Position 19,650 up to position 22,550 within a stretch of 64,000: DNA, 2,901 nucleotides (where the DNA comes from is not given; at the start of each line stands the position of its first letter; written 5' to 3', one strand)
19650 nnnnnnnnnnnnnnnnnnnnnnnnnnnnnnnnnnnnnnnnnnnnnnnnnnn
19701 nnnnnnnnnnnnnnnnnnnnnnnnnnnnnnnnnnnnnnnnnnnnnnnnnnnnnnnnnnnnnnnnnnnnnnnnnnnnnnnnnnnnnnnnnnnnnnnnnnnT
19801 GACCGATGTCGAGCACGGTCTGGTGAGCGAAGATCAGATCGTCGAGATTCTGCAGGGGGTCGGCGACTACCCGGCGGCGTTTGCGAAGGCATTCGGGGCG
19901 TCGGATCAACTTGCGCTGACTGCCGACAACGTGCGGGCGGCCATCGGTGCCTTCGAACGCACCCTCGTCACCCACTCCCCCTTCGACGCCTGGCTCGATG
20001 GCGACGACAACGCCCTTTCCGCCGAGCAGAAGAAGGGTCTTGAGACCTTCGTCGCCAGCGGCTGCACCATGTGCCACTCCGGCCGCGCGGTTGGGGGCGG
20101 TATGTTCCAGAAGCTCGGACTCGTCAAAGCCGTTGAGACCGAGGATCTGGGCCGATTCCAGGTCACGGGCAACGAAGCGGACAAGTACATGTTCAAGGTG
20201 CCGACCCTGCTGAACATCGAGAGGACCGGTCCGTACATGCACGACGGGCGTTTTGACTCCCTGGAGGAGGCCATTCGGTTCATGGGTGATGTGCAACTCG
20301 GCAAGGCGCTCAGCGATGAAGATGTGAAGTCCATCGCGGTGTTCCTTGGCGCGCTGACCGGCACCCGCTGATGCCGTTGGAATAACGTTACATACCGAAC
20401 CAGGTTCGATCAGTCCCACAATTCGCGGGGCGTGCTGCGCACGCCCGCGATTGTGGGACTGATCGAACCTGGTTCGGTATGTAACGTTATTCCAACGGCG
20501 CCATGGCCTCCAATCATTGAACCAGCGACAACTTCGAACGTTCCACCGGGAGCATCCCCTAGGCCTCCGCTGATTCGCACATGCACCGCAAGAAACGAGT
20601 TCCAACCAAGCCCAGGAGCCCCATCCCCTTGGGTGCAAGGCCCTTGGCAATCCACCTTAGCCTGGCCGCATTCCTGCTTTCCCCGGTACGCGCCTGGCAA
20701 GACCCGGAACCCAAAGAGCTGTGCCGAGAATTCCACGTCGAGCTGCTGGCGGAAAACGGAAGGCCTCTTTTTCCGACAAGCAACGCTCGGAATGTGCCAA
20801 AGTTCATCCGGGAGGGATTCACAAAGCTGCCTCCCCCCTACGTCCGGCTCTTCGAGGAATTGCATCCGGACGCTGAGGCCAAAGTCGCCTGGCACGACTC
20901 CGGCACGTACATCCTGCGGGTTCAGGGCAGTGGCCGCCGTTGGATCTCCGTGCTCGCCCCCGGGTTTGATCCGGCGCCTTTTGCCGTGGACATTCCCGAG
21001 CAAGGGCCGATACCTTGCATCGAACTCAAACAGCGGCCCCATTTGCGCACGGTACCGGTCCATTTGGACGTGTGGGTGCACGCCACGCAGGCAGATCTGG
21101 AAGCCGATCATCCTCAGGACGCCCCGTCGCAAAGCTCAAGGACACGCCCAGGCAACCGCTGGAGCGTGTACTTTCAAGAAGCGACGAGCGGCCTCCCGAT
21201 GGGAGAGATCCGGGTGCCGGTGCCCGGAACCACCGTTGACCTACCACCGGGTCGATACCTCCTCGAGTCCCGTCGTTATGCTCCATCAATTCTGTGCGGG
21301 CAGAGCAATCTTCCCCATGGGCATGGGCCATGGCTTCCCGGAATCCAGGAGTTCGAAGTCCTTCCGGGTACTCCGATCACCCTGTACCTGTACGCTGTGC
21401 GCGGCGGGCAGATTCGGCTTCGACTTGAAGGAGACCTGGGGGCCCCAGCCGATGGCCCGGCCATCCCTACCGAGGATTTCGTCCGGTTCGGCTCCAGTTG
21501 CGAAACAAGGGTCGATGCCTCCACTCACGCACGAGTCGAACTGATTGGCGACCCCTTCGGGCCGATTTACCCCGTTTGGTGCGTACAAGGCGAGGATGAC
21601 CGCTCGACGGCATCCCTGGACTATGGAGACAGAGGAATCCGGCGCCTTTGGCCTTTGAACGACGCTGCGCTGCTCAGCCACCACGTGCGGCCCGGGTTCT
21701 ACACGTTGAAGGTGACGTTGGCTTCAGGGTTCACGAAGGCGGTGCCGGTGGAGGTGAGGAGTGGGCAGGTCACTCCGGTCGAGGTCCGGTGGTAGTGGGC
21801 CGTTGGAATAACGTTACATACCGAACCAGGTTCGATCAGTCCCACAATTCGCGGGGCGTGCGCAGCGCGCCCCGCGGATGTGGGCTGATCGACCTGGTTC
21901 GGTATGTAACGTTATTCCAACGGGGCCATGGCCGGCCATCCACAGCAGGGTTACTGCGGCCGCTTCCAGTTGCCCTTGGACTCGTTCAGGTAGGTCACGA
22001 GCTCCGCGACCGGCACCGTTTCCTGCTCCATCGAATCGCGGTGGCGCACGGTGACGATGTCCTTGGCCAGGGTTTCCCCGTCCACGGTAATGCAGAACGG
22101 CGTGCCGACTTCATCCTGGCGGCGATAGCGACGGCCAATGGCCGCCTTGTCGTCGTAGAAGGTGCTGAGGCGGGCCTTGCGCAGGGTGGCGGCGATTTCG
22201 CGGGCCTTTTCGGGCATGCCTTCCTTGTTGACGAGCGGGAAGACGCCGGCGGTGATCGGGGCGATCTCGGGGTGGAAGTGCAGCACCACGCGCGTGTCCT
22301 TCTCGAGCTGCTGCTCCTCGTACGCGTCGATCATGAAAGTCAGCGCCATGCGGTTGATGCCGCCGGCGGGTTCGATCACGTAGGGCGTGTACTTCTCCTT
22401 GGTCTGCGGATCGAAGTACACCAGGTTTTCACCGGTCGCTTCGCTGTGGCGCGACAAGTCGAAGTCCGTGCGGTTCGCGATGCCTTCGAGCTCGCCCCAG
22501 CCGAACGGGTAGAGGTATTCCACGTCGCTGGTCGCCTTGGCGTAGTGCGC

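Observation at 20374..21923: Two copies of a ~125-bp near-perfect palindrome, each starting 2-4 nt after a stop codon, bracket a single ORF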

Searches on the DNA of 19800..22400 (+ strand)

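Call 27: search_rna_families(source=window, start=19800, end=22400, threshold=evalue, max_evalue=10)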
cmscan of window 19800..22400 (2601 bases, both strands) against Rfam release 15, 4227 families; matches with E-value up to 10: 6.
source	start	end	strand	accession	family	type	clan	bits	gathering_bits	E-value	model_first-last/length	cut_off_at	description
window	21800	21923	+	RF03828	MIR831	Gene; miRNA;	-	53.5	100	1.2e-09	1-181/181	no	MIR831 microRNA precursor family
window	21822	21901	-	RF00926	MIR1151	Gene; miRNA;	-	33.3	90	0.013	1-110/110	no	MIR1151 microRNA precursor family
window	20394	20478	+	RF01418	HIV_POL-1_SL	Cis-reg;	-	30.8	54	0.0019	1-113/113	no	HIV pol-1 stem loop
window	20367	20613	-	RF02880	MH_s15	Gene; sRNA;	-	26.9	123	0.00036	1-277/277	no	Mesorhizobail RNA 15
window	22163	22227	-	RF04325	Pestivirus-3UTR-SLIII-scrofae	Gene; sRNA;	CL00151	17.6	85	4.7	1-66/66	no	Pestivirus 3' UTR SLIII P. scrofae Atypical porcine pestivirus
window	20103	20144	-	RF01727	SAM-SAH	Cis-reg; riboswitch;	-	14.7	40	5.3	1-49/49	no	SAM/SAH riboswitch aptamer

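Call 36: search_dna_similar(query=window:20373-20515:+, collection=plasmids, mode=distant, max_evalue=1, max_rows=10)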
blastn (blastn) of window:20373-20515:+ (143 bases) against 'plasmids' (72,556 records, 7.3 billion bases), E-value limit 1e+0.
No match.

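Call 37: search_dna_similar(query=window:20373-20515:+, collection=phages, mode=distant, max_evalue=1, max_rows=10)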
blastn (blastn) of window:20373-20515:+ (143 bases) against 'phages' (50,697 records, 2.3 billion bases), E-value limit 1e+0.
Records with a match: 4; places in all: 4; records where one place covers at least 80% of the query: 0.
Best place of each record, by identity: 80-90% 4.
By first word of the organism name: Mycobacterium 4.
By host as written in the record: Mycobacterium smegmatis mc2155 2; Mycobacterium smegmatis mc2 155 2.
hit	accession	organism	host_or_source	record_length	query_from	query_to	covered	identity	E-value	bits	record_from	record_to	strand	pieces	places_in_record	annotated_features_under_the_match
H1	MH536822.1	Mycobacterium phage Joy99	Mycobacterium smegmatis mc2155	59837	50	78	20%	89.7%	4e-1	40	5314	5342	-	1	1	10: MuF-like minor capsid protein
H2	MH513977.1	Mycobacterium phage Mynx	Mycobacterium smegmatis mc2155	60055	50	78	20%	89.7%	4e-1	40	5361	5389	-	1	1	10: MuF-like minor capsid protein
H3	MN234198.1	Mycobacterium phage Zavala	Mycobacterium smegmatis mc2 155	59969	50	78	20%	89.7%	4e-1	40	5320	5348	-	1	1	10: MuF-like minor capsid protein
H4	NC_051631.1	Mycobacterium phage Zavala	Mycobacterium smegmatis mc2 155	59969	50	78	20%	89.7%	4e-1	40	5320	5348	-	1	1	10: head maturation protease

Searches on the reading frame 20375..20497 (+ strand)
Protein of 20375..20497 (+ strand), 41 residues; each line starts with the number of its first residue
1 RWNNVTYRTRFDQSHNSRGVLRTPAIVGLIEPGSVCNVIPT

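Call 33: find_homologous_proteins(query=window:20375-20497:+, max_evalue=10)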
Query seq(41 aa): no candidate shares three 5-residue words with the query. No homologue found.

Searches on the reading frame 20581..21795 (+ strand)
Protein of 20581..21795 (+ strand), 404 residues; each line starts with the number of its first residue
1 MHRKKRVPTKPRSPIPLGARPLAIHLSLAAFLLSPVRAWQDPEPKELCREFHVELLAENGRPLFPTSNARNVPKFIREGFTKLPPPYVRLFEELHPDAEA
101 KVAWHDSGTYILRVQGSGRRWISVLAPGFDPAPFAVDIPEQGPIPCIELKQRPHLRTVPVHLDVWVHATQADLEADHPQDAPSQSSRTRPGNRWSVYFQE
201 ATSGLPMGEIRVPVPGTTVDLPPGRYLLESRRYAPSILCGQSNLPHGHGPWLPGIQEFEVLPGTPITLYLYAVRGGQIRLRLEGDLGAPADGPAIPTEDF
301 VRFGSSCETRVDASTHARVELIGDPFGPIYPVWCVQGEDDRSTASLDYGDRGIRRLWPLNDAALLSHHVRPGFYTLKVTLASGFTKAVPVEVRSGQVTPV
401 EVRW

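Call 6: search_protein_families(library=pfam, proteins=[window:20581-21795:+], max_evalue=0.01)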
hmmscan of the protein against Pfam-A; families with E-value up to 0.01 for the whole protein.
window:20581-21795:+ (404 aa): 0 families

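Call 13: find_encoding_contigs(protein=window:20581-21795:+, flank=10000, max_places=10)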
Protein window:20581-21795:+ (404 aa): no gene with exactly this product is on record in the collection.

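Call 22: find_homologous_proteins(query=window:20581-21795:+, max_evalue=0.001)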
Query window:20581-21795:+ (404 aa): 1 proteins with E <= 0.001 among 8000 candidates.
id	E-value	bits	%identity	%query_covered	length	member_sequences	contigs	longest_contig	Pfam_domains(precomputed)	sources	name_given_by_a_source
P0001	4.9e-279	943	100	100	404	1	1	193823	-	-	-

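Call 50: search_protein_representatives(protein=window:20581-21795:+)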
Query: 404 residues. Proteins with E-value up to 0.001 (for the whole library): 3; up to 1e-10: 1; up to 1e-30: 1. The best 3 are listed.
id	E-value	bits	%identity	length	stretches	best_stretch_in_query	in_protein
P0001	1.5e-279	943.3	100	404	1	1-404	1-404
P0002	1.7e-05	40.3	29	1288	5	332-388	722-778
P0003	9.1e-05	37.9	28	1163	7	315-392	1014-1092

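Call 70: predict_structure(protein=window:20581-21795:+)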
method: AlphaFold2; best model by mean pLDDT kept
length: 404 residues; sequences in the alignment: 1
mean_pLDDT: 36.7   pTM: 0.24
mean pLDDT of the five models: 36.7, 33.5, 33.0, 32.1, 31.4
residues with pLDDT >= 90: 0; 70-90: 5; 50-70: 50; < 50: 349
segments of 3 or more residues with pLDDT < 50: 2-220, 229-255, 264-317, 324-368
pLDDT, mean of each block of 10 residues (from residue 1): 40 32 25 26 26 30 33 28 37 42 36 37 36 36 31 28 29 35 30 23 30 42 52 39 34 49 47 37 35 28 24 42 44 34 29 32 41 65 63 58 51
secondary structure, 60 per line:
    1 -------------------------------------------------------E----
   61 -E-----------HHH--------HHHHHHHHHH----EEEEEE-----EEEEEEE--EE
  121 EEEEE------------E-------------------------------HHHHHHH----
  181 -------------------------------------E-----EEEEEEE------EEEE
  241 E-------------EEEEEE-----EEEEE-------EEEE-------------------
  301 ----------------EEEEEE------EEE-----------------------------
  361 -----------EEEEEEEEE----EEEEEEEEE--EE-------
elements in order: H85-94 E99-104 E110-116 E119-125 H170-176 E224-230 E237-241 E255-260 E266-270 E278-281 E317-322 E329-331 E372-380 E385-393

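Call 78: search_protein_families(library=pfam, proteins=[P0002, P0003], max_evalue=0.01)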
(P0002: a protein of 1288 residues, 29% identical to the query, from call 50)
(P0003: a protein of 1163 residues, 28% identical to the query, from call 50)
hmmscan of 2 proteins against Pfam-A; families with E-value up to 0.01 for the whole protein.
P0002 (1288 aa): 9 families
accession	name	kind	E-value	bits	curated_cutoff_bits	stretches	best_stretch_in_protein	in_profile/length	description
PF13573.12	SprB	-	2.5e-70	232.3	28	8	642-674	3-35/37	SprB repeat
PF18911.6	PKD_4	-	8.9e-19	67.8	27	2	1020-1094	4-79/85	PKD domain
PF00801.26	PKD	-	2.7e-14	53.4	23.5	1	1036-1091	16-73/80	PKD domain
PF06832.18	BiPBP_C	-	4.3e-14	52.6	26.8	0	435-474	45-88/90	Penicillin-Binding Protein C-terminus Family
PF13585.12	CHU_C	-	6.1e-08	33.1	27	1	1191-1280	2-80/86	CHU_C Type IX secretion signal domain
PF22352.2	K319L-like_PKD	-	1.6e-05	25.3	27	0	531-555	57-83/84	K319L-like, PKD domain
PF07495.19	Y_Y_Y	-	0.00022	21.5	26.6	0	1060-1101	27-63/65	Y_Y_Y domain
PF24421.1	Ig_J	-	0.0016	19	29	0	672-696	62-86/104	Tip attachment protein J, Ig-like domain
PF16277.11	DUF4926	-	0.0082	16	29.1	0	607-631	28-51/57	Domain of unknown function (DUF4926)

P0003 (1163 aa): 18 families
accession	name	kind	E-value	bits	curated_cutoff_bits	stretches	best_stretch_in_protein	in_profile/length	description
PF13573.12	SprB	-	2.2e-177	574.8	28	14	1026-1059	2-35/37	SprB repeat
PF06832.18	BiPBP_C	-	1.8e-37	127.6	26.8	0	862-930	16-88/90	Penicillin-Binding Protein C-terminus Family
PF18962.6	Por_Secre_tail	-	1.2e-24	86.9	27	0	188-206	49-67/75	Secretion system C-terminal sorting domain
PF22352.2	K319L-like_PKD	-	4e-20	72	27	0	101-133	49-83/84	K319L-like, PKD domain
PF23585.1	DUF7137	-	2.3e-18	66.7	27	0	249-286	65-103/137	Domain of unknown function (DUF7137)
PF24312.1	Ig-like_POM152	-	5.2e-12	46.4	27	0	31-49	64-82/89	Nucleoporin POM152, Ig-like domain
PF13895.12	Ig_2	-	1e-11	45.3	27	0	454-534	5-76/79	Immunoglobulin domain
PF17210.9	SdrD_B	-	2.3e-11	44.3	29.7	0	106-128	52-74/112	SdrD B-like domain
PF17583.7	DUF5484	-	1e-07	32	27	0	355-366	11-22/43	Family of unknown function (DUF5484)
PF24311.1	THSD1_D3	-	2.3e-07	31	27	0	434-458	2-26/100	THSD1 third Ig-like domain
PF12863.12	DUF3821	-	1.7e-06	28.6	23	0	1030-1081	164-199/204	Domain of unknown function (DUF3821)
PF11060.13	DUF2861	-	7.2e-06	26.2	25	0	669-700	141-172/267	Protein of unknown function (DUF2861)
PF06486.16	DUF1093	-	7.9e-06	26.9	26.3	0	517-535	34-52/81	Protein of unknown function (DUF1093)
PF05345.18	He_PIG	-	2.5e-05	25.1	24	0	582-613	62-94/96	Putative Ig domain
PF23148.1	Gp77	-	0.00024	22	27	0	55-98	30-67/84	Podophage GP4 fiber-tail adaptor protein gp77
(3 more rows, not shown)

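Call 79: search_protein_families(library=ncbifam, proteins=[window:20581-21795:+], max_evalue=0.1)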
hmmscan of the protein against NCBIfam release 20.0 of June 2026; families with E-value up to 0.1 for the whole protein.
window:20581-21795:+ (404 aa): 0 families
